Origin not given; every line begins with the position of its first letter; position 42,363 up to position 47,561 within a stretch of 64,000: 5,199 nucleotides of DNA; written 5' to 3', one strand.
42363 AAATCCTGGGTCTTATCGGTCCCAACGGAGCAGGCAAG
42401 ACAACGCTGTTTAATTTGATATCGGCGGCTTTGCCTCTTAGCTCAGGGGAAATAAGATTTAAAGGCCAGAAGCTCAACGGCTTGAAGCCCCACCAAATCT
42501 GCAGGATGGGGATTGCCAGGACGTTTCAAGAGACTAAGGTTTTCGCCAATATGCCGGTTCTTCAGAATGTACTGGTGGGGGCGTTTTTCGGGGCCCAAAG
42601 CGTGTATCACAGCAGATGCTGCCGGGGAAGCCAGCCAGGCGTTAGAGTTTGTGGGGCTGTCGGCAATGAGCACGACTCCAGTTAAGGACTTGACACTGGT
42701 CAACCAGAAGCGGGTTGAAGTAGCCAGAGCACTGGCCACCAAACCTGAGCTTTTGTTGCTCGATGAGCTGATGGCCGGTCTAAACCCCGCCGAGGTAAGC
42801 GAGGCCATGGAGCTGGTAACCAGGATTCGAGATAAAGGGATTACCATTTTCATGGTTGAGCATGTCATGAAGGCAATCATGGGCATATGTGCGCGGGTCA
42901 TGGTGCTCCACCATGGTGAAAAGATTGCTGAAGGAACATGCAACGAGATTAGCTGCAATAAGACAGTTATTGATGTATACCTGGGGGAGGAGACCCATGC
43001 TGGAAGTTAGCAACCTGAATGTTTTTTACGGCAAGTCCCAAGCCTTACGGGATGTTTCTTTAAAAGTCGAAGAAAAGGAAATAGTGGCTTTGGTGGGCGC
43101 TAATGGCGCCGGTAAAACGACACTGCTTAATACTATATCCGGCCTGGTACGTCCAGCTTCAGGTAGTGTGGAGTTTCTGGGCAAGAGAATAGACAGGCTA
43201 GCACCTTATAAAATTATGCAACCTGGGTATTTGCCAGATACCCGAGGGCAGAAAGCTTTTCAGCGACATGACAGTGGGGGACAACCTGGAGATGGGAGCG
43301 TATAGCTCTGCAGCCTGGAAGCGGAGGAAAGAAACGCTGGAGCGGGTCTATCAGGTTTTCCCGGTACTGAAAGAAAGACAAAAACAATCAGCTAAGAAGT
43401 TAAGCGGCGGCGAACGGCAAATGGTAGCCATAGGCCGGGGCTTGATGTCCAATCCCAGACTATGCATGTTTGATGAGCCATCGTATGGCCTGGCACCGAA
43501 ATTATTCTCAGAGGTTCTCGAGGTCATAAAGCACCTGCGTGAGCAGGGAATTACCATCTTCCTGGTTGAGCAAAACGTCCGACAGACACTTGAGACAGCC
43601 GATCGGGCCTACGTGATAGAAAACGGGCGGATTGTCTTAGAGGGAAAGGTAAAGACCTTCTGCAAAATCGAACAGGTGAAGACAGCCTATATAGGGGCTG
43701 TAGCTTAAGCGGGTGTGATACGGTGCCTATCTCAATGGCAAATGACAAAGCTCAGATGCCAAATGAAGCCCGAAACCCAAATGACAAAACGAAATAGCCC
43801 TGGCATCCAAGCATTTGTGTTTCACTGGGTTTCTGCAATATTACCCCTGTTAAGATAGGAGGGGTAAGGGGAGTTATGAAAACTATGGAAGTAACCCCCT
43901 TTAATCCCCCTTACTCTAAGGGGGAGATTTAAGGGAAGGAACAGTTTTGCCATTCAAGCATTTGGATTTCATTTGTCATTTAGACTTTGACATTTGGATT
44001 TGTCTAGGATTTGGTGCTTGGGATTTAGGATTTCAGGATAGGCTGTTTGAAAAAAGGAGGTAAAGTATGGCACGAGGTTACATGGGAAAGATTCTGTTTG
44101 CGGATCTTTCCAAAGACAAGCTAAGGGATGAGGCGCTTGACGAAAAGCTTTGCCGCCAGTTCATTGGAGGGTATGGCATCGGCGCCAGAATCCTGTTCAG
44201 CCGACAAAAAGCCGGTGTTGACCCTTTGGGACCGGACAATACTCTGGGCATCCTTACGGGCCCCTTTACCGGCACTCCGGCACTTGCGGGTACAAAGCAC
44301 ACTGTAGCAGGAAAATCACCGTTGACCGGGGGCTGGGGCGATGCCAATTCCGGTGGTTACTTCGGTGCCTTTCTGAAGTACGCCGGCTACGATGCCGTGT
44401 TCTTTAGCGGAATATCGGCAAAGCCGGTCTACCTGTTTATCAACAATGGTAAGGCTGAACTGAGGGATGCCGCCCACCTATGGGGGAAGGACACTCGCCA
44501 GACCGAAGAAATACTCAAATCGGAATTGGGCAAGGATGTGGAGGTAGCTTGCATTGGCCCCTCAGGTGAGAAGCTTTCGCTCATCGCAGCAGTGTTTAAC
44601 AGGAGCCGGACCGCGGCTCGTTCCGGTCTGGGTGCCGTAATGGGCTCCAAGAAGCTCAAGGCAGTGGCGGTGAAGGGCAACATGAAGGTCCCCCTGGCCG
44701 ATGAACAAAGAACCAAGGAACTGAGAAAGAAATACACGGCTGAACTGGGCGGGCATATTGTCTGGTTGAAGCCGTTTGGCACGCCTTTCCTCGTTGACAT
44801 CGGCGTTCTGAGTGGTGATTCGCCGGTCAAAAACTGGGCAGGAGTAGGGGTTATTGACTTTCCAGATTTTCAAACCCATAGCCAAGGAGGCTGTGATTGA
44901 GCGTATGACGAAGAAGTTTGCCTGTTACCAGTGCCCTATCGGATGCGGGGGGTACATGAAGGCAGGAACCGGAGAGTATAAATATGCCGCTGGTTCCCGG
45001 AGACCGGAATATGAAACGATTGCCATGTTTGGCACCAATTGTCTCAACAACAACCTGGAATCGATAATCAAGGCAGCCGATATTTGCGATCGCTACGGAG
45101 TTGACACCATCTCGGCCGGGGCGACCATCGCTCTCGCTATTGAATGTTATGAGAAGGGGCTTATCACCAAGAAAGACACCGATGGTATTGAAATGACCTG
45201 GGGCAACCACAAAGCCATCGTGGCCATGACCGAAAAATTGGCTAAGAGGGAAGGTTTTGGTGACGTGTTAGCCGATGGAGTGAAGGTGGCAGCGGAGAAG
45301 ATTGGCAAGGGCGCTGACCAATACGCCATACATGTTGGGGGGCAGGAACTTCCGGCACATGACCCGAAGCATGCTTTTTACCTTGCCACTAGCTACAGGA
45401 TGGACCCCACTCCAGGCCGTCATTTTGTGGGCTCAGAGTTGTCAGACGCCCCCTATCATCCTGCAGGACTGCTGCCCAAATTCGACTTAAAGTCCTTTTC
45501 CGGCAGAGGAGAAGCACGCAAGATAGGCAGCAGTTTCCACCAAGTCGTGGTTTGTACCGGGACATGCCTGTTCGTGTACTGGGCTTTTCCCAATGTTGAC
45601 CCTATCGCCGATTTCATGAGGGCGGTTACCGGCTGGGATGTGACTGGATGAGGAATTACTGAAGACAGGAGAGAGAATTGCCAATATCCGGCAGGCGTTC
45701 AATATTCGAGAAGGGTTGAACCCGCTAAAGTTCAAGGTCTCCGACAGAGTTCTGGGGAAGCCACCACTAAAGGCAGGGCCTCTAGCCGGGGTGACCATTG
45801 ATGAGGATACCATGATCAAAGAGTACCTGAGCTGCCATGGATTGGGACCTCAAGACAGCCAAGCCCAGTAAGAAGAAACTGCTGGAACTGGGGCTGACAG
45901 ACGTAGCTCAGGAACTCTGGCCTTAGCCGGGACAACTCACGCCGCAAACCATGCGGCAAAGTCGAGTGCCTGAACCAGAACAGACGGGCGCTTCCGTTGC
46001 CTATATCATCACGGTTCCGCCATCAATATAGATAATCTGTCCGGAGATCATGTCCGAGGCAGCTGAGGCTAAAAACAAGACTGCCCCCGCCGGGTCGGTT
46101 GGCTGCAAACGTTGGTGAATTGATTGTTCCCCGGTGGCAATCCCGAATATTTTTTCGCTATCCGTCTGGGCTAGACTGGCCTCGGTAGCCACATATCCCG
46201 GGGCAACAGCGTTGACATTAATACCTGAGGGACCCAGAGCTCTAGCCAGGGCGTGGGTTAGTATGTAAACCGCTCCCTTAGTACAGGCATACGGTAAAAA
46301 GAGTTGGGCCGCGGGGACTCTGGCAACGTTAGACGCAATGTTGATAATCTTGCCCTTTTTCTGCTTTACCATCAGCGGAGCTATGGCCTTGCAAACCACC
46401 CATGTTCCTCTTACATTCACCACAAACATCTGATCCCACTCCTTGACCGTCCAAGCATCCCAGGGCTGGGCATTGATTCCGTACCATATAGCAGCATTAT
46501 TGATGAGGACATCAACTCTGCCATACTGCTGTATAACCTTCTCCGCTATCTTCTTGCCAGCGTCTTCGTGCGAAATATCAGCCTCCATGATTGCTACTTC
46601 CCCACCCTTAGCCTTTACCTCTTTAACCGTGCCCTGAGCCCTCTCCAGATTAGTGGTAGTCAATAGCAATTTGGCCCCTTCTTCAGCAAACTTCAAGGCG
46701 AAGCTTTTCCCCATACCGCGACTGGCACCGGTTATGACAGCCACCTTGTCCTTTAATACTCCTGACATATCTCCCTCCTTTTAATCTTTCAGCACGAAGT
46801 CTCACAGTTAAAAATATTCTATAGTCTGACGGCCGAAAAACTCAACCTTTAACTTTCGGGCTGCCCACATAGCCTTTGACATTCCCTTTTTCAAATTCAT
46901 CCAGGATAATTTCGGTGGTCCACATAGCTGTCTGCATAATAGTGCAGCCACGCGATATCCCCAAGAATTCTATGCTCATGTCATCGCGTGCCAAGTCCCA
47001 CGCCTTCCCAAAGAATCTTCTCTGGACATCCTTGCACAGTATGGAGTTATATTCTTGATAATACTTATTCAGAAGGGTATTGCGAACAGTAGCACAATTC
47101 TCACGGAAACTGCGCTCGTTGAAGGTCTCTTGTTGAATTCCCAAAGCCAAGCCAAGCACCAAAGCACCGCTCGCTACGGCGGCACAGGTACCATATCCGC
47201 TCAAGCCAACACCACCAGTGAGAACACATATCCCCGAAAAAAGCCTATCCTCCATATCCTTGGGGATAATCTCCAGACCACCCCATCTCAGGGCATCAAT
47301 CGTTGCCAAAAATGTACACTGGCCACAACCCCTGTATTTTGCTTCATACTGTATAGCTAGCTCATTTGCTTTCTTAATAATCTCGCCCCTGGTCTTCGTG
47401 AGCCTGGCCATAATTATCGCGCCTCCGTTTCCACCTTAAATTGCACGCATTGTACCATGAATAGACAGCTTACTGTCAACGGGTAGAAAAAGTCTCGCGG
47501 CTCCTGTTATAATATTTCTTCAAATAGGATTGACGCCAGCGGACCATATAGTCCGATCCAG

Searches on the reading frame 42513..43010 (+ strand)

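Call 82: search_protein_families(library=pfam, proteins=[window:42513-43010:+], max_evalue=0.001)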
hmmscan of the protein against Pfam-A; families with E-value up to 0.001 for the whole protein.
window:42513-43010:+ (165 aa): 2 families
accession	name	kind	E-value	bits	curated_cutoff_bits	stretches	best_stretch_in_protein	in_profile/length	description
PF12399.14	BCA_ABC_TP_C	-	1.5e-06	28.1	25.5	1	136-160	1-25/27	Branched-chain amino acid ATP-binding cassette transporter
PF00005.33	ABC_tran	-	1.7e-06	29.1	25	1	37-86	82-135/137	ABC transporter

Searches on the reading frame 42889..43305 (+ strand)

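Call 82: search_protein_families(library=pfam, proteins=[window:42889-43305:+], max_evalue=0.001)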
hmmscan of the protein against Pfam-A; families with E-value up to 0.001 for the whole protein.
window:42889-43305:+ (138 aa): 7 families
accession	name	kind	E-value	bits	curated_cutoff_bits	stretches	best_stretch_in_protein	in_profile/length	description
PF00005.33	ABC_tran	-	1.3e-15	58.6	25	1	53-103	1-51/137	ABC transporter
PF13555.12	AAA_29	-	2.7e-05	24.2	27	1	55-93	14-51/61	P-loop containing region of AAA domain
PF20703.3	nSTAND1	-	3e-05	24.3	27.1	1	42-96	12-60/379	Novel STAND NTPase 1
PF13304.12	AAA_21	-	0.00014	22.5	27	1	65-87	1-23/304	AAA domain, putative AbiEii toxin, Type IV TA system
PF25201.1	nSTAND6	-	0.00024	21.6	27.7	1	47-84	2-39/148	Novel STAND NTPase 6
PF03193.22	RsgA_GTPase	-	0.00027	21.2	30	1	50-88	94-131/174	RsgA GTPase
PF13476.12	AAA_23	-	0.0003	21.9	27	1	54-83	11-39/201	AAA domain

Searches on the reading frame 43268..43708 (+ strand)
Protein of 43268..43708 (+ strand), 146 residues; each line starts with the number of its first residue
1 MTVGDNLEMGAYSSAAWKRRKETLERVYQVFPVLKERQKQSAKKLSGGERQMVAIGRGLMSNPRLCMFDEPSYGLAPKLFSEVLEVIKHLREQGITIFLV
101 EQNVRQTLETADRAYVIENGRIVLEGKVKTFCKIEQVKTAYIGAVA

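Call 82: search_protein_families(library=pfam, proteins=[window:43268-43708:+], max_evalue=0.001)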
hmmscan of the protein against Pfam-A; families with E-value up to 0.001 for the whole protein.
window:43268-43708:+ (146 aa): 1 family
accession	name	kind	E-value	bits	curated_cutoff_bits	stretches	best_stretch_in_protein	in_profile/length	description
PF00005.33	ABC_tran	-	7.2e-09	36.8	25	1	2-72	75-136/137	ABC transporter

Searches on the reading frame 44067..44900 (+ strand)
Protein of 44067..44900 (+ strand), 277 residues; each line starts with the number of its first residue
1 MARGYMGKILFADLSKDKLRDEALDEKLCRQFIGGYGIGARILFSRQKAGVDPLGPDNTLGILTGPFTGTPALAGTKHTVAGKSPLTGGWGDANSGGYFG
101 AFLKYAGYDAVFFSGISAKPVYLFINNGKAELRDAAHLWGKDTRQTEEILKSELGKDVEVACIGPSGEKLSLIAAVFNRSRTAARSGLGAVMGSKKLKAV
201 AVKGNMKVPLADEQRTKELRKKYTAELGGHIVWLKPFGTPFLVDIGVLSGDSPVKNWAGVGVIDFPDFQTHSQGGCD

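Call 35: search_protein_families(library=pfam, proteins=[window:44067-44900:+], max_evalue=0.00001)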
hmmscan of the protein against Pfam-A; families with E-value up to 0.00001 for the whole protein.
window:44067-44900:+ (277 aa): 1 family
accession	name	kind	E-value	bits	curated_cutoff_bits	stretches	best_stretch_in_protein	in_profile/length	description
PF02730.20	AFOR_N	-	8.9e-73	244.7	29.8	1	7-204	1-198/199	Aldehyde ferredoxin oxidoreductase, N-terminal domain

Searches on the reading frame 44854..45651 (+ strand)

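Call 35: search_protein_families(library=pfam, proteins=[window:44854-45651:+], max_evalue=0.00001)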
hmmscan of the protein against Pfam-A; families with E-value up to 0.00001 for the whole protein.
window:44854-45651:+ (265 aa): 1 family
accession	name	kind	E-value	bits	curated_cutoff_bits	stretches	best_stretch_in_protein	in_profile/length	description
PF01314.23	AFOR_C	-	1.5e-76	258.5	27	1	8-264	53-304/385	Aldehyde ferredoxin oxidoreductase, domains 2 & 3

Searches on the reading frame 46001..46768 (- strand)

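Call 35: search_protein_families(library=pfam, proteins=[window:46001-46768:-], max_evalue=0.00001)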
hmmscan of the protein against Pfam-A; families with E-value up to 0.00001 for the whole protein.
window:46001-46768:- (255 aa): 3 families
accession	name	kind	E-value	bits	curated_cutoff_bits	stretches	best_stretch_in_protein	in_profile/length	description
PF13561.12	adh_short_C2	-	3.3e-54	184.4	27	1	14-251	1-234/236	Enoyl-(Acyl carrier protein) reductase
PF00106.31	adh_short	-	4.4e-53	180.1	26.6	1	8-200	1-189/195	short chain dehydrogenase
PF08659.16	KR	-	1.1e-11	45.4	22.6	1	11-131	4-125/180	KR domain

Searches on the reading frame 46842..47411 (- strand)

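Call 35: search_protein_families(library=pfam, proteins=[window:46842-47411:-], max_evalue=0.00001)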
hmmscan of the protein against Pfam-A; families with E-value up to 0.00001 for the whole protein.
window:46842-47411:- (189 aa): 1 family
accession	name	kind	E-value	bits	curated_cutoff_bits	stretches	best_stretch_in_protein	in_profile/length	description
PF09719.15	C_GCAxxG_C_C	-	6.6e-08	33.1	27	1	56-130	21-88/118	Putative redox-active protein (C_GCAxxG_C_C)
